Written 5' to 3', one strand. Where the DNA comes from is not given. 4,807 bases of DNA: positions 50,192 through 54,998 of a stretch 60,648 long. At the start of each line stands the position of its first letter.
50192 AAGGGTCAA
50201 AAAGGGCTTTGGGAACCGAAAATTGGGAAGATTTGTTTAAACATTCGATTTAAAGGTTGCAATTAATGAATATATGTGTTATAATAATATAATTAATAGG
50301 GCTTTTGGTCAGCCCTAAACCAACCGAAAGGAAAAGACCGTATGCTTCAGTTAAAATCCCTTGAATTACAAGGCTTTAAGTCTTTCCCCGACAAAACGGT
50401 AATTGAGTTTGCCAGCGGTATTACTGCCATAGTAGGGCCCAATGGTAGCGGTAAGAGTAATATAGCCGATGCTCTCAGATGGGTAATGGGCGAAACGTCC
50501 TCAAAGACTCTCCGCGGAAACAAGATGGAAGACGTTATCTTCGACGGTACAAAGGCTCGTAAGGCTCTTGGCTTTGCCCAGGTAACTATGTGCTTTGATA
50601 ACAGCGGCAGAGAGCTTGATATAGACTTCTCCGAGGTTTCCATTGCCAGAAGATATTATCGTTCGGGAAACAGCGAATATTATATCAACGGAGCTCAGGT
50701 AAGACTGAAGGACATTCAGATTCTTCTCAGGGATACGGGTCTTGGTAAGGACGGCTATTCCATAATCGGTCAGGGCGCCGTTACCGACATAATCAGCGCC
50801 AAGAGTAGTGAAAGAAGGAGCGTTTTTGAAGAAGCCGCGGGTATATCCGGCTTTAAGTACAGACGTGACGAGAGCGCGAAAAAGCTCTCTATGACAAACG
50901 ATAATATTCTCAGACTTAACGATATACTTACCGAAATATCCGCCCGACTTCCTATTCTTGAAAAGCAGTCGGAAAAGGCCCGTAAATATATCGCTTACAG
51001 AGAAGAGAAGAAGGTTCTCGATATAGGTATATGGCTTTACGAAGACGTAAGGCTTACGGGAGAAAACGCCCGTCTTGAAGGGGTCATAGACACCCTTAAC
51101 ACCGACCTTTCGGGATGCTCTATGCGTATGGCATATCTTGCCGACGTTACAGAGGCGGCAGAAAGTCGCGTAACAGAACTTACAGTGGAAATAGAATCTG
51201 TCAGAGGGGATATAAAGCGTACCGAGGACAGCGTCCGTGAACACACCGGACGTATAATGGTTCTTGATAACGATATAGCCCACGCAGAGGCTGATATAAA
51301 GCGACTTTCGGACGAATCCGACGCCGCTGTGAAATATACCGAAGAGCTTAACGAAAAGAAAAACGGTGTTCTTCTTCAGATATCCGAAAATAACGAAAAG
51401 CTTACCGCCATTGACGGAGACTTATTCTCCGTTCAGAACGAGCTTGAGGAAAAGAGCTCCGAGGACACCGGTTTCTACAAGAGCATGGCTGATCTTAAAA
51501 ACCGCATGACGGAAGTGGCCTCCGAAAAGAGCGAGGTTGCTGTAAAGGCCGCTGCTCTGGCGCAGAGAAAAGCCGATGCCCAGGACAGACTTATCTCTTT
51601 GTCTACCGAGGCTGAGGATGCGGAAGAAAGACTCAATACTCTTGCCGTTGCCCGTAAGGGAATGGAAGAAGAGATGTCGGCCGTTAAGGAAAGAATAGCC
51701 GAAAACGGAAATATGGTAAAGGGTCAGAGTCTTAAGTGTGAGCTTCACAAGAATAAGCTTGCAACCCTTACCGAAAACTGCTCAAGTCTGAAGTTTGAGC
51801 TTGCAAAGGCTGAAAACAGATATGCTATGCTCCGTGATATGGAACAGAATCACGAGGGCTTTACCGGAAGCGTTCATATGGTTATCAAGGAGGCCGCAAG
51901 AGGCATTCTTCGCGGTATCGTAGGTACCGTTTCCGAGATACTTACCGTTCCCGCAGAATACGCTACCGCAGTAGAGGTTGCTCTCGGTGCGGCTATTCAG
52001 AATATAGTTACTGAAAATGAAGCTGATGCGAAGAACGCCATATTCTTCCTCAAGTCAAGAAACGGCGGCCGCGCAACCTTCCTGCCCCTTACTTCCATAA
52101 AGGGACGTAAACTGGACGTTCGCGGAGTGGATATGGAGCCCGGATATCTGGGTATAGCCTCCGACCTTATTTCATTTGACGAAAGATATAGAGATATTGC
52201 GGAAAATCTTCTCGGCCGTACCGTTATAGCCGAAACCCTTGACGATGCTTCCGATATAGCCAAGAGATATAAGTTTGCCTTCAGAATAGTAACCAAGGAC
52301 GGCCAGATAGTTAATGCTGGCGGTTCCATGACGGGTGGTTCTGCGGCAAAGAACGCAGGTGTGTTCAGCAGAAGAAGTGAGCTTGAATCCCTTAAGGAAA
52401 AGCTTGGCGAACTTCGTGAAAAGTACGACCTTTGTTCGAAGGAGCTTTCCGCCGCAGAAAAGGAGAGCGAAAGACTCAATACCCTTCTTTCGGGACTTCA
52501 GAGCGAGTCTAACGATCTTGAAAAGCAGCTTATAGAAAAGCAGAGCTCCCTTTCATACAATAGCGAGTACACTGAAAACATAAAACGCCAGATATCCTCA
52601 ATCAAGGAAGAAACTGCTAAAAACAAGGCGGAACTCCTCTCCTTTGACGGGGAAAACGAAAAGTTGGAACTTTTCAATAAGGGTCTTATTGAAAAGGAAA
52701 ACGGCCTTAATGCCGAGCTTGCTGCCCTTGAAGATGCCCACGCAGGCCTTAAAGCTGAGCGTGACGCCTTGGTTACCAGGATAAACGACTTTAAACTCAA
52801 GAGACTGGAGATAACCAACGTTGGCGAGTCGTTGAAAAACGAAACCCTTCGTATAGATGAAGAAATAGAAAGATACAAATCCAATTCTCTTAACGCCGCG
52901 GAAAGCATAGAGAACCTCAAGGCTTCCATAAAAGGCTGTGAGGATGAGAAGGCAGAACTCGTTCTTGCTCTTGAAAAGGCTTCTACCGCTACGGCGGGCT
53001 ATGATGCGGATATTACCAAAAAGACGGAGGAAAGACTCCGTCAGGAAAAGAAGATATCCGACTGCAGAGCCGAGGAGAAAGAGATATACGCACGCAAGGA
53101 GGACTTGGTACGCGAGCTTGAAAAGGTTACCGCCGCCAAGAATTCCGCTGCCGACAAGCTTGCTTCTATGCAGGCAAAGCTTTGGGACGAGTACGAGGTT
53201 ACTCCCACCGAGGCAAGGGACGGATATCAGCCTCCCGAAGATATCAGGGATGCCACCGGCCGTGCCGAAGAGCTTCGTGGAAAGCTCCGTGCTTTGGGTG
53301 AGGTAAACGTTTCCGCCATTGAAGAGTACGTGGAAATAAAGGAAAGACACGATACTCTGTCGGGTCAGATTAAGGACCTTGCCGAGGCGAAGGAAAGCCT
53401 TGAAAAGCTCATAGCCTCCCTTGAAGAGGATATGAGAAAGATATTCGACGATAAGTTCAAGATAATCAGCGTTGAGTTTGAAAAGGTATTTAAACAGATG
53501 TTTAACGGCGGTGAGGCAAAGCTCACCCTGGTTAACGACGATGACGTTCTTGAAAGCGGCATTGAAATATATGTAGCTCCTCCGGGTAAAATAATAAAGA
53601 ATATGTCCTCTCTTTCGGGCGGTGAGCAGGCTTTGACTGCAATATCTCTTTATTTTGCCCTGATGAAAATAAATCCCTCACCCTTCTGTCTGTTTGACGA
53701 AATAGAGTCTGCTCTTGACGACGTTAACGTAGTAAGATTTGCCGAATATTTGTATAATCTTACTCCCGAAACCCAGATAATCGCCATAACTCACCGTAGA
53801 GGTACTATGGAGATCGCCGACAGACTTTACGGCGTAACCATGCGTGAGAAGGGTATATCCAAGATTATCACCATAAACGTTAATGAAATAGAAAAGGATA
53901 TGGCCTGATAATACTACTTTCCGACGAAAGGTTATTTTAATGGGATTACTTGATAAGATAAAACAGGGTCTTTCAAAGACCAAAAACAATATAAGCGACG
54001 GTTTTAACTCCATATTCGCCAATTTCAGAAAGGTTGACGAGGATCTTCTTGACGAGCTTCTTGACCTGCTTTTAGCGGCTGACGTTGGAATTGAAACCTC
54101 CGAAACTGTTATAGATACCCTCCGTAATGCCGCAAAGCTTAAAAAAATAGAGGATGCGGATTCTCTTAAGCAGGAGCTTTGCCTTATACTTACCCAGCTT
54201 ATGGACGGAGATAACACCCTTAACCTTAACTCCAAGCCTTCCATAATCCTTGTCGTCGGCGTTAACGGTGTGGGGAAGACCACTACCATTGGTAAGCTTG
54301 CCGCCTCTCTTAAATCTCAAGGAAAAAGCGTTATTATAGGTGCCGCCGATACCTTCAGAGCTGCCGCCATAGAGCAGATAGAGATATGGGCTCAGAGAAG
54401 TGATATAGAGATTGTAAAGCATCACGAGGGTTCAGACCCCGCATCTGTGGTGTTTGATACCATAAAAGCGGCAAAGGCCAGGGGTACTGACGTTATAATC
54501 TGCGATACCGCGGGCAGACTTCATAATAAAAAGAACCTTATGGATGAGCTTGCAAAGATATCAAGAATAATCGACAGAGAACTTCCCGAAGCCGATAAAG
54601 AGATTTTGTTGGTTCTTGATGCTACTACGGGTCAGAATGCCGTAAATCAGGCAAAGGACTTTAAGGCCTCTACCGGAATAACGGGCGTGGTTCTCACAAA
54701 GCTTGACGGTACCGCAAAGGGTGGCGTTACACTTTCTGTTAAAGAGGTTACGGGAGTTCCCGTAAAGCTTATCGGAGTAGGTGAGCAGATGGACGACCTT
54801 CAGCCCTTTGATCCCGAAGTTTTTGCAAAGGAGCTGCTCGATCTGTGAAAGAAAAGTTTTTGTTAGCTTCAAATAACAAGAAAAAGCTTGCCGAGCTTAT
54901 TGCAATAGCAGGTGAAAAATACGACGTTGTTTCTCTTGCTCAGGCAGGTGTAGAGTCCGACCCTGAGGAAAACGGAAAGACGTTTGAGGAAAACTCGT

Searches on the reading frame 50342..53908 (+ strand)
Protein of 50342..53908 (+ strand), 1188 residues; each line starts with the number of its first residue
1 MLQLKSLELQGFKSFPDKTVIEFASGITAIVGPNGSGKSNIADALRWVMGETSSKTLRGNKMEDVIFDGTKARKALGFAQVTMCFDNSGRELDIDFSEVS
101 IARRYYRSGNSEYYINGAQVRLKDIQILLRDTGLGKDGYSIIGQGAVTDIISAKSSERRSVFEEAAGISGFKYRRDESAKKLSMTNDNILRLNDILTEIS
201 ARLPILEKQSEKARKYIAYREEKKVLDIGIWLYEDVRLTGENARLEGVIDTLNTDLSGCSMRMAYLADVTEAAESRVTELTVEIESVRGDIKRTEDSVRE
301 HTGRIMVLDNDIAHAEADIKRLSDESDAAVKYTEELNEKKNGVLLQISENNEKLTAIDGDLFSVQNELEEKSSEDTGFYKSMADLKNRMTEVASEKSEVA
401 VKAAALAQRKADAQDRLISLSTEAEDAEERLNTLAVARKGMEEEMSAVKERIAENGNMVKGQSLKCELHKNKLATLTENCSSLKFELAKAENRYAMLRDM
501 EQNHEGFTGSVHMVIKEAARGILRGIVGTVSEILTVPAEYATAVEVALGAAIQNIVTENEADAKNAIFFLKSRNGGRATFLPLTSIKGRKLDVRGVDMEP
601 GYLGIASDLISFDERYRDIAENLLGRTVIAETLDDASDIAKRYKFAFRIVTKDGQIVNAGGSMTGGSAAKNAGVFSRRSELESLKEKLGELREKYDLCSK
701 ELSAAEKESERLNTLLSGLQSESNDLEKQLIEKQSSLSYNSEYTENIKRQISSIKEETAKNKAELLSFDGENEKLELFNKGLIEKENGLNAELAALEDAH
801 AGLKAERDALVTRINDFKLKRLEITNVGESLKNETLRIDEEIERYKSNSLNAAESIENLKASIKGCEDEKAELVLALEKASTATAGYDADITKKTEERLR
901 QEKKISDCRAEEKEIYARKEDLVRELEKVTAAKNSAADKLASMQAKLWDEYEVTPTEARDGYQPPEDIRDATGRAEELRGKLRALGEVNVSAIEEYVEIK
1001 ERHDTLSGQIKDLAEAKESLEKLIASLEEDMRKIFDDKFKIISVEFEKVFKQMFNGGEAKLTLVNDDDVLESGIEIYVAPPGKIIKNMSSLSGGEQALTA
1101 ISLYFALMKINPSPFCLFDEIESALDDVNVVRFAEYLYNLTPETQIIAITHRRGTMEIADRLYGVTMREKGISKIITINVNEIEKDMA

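Call 63: search_protein_families(library=pfam, proteins=[window:50342-53908:+], max_evalue=0.00001)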
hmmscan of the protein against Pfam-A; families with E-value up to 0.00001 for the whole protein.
window:50342-53908:+ (1188 aa): 6 families
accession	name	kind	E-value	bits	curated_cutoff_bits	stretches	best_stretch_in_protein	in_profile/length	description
PF02463.25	SMC_N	-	2.1e-72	243.5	40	1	4-1173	2-219/220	RecF/RecN/SMC N terminal domain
PF06470.18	SMC_hinge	-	2e-31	109.2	22.5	1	524-640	2-116/116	SMC proteins Flexible Hinge Domain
PF13304.12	AAA_21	-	1.1e-13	52.4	27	1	27-64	1-43/304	AAA domain, putative AbiEii toxin, Type IV TA system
PF13476.12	AAA_23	-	5.8e-13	50.4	27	1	6-215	1-181/201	AAA domain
PF13175.12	AAA_15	-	9.1e-12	45.7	32.1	1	4-383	3-266/374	AAA ATPase domain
PF13555.12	AAA_29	-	2.8e-06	27.4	27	1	4-50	1-47/61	P-loop containing region of AAA domain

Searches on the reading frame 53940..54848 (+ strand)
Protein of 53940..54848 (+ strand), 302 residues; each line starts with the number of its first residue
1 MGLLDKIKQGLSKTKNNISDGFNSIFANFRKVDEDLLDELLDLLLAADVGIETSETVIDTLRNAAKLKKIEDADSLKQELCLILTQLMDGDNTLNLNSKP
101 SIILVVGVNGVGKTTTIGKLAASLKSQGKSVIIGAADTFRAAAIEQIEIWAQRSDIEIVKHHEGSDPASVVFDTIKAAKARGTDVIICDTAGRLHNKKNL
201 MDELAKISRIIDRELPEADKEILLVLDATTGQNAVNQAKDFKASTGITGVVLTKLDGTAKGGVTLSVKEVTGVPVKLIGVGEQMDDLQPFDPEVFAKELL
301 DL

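Call 63: search_protein_families(library=pfam, proteins=[window:53940-54848:+], max_evalue=0.00001)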
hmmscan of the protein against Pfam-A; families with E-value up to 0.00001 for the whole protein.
window:53940-54848:+ (302 aa): 6 families
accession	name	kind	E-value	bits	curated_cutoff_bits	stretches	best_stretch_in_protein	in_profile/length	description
PF00448.28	SRP54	-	2.4e-79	266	22.7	1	100-300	1-195/196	SRP54-type protein, GTPase domain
PF02881.24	SRP54_N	-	4.4e-12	46.5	22.4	1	19-79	2-70/75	SRP54-type protein, helical bundle domain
PF06414.18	Zeta_toxin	-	1.5e-06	28.2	22.3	1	96-206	12-119/199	Zeta toxin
PF13604.12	AAA_30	-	1.9e-06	28.2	27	1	97-197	15-103/191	AAA domain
PF13401.12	AAA_22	-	2.3e-06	28.4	27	1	99-217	4-111/130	AAA domain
PF13191.12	AAA_16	-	5e-06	27.6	32.6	0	99-228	23-140/167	AAA ATPase domain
